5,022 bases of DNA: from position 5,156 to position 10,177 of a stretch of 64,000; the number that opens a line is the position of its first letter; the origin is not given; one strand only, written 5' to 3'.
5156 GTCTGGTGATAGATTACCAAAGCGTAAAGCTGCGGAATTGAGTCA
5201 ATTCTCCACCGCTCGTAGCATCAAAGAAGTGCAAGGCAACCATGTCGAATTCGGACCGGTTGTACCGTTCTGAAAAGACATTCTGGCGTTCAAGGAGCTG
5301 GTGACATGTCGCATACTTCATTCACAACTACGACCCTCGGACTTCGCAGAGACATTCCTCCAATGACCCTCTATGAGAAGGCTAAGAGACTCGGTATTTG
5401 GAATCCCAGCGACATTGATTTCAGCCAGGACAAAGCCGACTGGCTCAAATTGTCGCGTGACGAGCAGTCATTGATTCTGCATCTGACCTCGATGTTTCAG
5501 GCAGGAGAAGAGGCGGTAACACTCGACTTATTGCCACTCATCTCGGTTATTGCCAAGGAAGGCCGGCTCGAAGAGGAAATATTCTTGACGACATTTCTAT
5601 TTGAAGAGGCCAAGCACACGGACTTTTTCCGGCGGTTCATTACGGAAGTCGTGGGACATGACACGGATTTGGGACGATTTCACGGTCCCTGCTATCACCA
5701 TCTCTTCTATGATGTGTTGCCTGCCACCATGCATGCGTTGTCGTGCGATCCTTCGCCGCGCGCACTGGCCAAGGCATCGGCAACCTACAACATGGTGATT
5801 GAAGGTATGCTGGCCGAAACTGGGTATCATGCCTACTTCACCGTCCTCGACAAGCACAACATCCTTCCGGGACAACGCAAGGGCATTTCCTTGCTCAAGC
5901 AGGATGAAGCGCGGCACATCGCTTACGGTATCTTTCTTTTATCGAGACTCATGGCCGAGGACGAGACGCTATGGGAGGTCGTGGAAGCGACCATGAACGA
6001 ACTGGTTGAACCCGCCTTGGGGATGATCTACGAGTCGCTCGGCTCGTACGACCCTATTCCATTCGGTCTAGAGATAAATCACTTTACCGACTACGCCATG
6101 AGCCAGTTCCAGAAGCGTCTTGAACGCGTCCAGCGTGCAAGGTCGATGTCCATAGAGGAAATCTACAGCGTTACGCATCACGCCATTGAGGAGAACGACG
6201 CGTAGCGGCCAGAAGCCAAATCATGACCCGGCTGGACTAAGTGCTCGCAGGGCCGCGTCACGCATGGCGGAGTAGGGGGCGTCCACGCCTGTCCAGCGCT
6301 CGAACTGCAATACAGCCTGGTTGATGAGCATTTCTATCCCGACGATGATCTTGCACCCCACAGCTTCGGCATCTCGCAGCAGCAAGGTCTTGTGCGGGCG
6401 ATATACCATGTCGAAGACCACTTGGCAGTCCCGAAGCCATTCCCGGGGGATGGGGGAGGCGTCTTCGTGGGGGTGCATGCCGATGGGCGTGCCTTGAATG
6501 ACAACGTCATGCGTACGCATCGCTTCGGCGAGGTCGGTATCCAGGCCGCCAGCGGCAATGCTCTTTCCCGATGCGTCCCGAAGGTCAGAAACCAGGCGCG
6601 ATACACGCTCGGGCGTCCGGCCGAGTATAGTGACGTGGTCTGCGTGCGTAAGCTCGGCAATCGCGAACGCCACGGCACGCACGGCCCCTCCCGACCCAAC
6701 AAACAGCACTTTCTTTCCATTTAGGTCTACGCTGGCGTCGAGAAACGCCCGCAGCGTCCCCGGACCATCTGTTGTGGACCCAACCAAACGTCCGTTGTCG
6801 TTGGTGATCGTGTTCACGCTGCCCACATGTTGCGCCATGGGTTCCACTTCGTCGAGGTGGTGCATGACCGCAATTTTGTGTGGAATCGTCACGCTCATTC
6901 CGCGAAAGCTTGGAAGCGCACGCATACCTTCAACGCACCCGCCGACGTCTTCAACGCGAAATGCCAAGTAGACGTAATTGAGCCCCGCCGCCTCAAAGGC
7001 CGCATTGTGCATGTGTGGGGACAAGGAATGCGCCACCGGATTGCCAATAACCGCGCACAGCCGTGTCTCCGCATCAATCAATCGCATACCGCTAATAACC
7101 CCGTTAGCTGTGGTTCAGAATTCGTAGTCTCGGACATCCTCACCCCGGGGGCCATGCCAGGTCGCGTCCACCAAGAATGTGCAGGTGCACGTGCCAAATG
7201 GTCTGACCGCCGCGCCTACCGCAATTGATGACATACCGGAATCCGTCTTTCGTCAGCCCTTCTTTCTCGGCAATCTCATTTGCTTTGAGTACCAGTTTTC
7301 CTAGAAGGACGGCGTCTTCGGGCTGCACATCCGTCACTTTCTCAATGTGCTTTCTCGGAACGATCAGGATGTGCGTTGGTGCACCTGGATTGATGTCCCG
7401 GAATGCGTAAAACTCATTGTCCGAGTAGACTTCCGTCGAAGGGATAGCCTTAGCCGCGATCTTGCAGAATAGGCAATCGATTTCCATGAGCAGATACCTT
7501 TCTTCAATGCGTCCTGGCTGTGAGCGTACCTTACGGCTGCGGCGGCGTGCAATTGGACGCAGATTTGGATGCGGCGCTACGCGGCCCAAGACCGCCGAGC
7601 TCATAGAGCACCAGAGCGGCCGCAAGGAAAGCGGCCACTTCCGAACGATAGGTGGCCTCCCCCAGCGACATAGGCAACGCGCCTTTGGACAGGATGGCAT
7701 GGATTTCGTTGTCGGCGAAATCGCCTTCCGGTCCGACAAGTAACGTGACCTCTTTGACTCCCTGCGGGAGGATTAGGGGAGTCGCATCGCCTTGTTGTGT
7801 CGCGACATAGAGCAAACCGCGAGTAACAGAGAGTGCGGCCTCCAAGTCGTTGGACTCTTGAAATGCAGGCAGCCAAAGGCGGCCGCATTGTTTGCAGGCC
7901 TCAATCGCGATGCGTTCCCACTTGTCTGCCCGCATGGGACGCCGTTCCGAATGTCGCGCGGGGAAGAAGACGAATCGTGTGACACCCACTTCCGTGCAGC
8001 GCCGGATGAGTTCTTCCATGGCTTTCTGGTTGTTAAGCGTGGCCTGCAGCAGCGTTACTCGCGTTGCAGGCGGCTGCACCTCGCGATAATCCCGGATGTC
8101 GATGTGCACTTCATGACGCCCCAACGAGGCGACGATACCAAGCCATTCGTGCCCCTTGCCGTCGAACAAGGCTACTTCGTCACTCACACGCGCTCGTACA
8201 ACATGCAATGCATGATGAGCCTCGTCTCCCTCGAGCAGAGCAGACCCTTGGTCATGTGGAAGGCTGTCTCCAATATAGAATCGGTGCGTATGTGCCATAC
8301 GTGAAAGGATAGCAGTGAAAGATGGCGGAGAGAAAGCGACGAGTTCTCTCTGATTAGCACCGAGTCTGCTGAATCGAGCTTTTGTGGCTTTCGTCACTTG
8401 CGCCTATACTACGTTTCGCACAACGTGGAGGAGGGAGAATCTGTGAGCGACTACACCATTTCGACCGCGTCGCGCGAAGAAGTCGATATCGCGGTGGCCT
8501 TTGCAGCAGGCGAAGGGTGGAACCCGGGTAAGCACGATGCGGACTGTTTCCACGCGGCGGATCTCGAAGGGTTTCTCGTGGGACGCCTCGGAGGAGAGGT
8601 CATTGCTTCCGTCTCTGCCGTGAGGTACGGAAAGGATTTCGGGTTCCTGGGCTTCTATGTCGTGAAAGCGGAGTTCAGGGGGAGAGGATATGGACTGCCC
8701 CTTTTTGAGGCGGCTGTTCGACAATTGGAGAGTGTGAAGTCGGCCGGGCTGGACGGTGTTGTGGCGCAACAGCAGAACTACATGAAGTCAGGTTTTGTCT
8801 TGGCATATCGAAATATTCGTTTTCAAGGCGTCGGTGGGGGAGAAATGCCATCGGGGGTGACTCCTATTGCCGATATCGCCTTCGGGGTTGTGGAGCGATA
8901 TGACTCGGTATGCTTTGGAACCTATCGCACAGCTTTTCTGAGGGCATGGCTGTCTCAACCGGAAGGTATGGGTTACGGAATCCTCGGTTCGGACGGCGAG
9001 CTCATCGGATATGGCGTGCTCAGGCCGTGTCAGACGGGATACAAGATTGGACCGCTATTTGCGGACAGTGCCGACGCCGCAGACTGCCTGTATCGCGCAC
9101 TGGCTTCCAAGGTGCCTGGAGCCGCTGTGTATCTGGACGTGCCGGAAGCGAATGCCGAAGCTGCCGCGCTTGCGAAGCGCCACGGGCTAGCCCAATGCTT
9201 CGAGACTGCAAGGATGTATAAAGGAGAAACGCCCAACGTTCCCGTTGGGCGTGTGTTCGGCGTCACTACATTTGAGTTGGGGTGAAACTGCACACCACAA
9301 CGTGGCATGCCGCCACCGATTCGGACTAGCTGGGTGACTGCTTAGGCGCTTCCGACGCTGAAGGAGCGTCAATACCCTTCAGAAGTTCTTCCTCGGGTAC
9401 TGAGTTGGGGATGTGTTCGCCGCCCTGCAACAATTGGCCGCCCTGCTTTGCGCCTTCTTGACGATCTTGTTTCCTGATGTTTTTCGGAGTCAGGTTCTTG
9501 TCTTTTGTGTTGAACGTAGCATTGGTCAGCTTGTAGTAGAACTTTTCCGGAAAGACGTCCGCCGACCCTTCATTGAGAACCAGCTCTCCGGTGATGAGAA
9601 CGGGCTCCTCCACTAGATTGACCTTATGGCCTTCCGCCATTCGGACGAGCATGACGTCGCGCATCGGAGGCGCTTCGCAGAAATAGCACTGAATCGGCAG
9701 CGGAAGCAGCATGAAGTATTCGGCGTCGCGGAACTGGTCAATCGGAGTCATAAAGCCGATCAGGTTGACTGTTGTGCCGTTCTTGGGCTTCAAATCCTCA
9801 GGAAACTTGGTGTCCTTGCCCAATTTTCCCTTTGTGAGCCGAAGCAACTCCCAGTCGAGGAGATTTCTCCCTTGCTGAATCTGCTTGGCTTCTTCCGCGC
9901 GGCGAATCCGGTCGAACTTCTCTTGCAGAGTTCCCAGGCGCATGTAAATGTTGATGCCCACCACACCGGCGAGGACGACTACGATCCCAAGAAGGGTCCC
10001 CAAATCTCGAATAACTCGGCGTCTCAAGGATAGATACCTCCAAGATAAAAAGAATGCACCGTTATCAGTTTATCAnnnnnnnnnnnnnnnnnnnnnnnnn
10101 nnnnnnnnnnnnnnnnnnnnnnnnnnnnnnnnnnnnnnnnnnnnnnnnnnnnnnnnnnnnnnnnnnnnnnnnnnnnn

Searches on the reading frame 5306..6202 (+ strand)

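Call 74: search_protein_families(library=pfam, max_evalue=0.00001, proteins=[window:5306-6202:+])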
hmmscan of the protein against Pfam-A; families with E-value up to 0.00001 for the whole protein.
window:5306-6202:+ (299 aa): 1 family
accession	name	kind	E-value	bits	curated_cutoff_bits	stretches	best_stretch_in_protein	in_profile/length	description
PF00268.27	Ribonuc_red_sm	-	1.7e-18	67.4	33.6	1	30-245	22-241/281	Ribonucleotide reductase, small chain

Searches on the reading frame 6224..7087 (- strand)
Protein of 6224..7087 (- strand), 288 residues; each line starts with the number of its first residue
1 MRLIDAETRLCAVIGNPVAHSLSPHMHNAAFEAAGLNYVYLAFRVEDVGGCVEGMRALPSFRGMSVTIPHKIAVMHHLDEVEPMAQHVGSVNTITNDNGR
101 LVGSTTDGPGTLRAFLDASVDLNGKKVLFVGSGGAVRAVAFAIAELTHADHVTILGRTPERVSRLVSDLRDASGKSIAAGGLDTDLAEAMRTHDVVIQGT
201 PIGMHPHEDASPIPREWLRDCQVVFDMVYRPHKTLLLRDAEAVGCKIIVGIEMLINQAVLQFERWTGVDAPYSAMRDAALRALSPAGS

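Call 74: search_protein_families(library=pfam, max_evalue=0.00001, proteins=[window:6224-7087:-])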
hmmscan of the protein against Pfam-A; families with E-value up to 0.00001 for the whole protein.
window:6224-7087:- (288 aa): 3 families
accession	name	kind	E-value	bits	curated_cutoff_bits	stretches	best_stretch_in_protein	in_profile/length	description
PF08501.16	Shikimate_dh_N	-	1.3e-27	96.2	27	1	13-94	1-83/83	Shikimate dehydrogenase substrate binding domain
PF18317.6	SDH_C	-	1.3e-14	54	25.8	1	250-280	1-31/31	Shikimate 5'-dehydrogenase C-terminal domain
PF01488.26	Shikimate_DH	-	1.4e-06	28.8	24.3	1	121-200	9-83/138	Shikimate / quinate 5-dehydrogenase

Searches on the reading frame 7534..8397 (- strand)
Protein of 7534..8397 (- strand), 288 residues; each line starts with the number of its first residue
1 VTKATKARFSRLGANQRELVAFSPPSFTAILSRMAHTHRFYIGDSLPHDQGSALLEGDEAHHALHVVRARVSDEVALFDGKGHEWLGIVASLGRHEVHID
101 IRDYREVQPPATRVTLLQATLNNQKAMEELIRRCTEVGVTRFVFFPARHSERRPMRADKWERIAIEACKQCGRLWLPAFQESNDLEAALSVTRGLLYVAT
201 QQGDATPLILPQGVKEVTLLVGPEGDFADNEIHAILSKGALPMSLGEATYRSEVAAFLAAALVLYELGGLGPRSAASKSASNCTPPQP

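Call 74: search_protein_families(library=pfam, max_evalue=0.00001, proteins=[window:7534-8397:-])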
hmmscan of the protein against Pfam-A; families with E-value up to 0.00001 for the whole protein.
window:7534-8397:- (288 aa): 2 families
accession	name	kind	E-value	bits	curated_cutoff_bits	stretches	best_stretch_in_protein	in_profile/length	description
PF04452.19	Methyltrans_RNA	-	5.5e-33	114.3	23.9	1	111-263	4-164/165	RNA methyltransferase domain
PF20260.4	PUA_4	-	8.1e-13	48.7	23.9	1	55-101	1-47/48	RNA methyltransferase PUA domain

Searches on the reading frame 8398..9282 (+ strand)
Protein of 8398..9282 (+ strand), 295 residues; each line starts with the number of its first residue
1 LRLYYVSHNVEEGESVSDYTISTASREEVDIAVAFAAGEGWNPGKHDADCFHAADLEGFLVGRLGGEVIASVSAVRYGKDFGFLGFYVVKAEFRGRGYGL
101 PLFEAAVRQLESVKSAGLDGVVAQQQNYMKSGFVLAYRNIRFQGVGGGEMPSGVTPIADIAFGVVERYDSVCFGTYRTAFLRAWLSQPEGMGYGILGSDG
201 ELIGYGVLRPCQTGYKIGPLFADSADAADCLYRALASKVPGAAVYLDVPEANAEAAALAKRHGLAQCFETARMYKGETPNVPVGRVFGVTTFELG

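Call 74: search_protein_families(library=pfam, max_evalue=0.00001, proteins=[window:8398-9282:+])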
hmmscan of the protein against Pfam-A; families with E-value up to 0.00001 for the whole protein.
window:8398-9282:+ (295 aa): 2 families
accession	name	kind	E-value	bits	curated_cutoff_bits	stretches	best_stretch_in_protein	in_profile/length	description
PF18014.7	Acetyltransf_18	-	3.6e-33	114.4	22.7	1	165-288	1-124/124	Acetyltransferase (GNAT) domain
PF00583.31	Acetyltransf_1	-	6.8e-11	42.9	20.7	1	41-113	16-91/116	Acetyltransferase (GNAT) family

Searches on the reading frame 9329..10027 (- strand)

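Call 74: search_protein_families(library=pfam, max_evalue=0.00001, proteins=[window:9329-10027:-])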
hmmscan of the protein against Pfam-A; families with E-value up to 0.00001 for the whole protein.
window:9329-10027:- (233 aa): 1 family
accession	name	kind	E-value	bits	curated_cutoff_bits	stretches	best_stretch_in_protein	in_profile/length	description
PF11736.14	DUF3299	-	1.1e-06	29.2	22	1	83-159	48-126/139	Protein of unknown function (DUF3299)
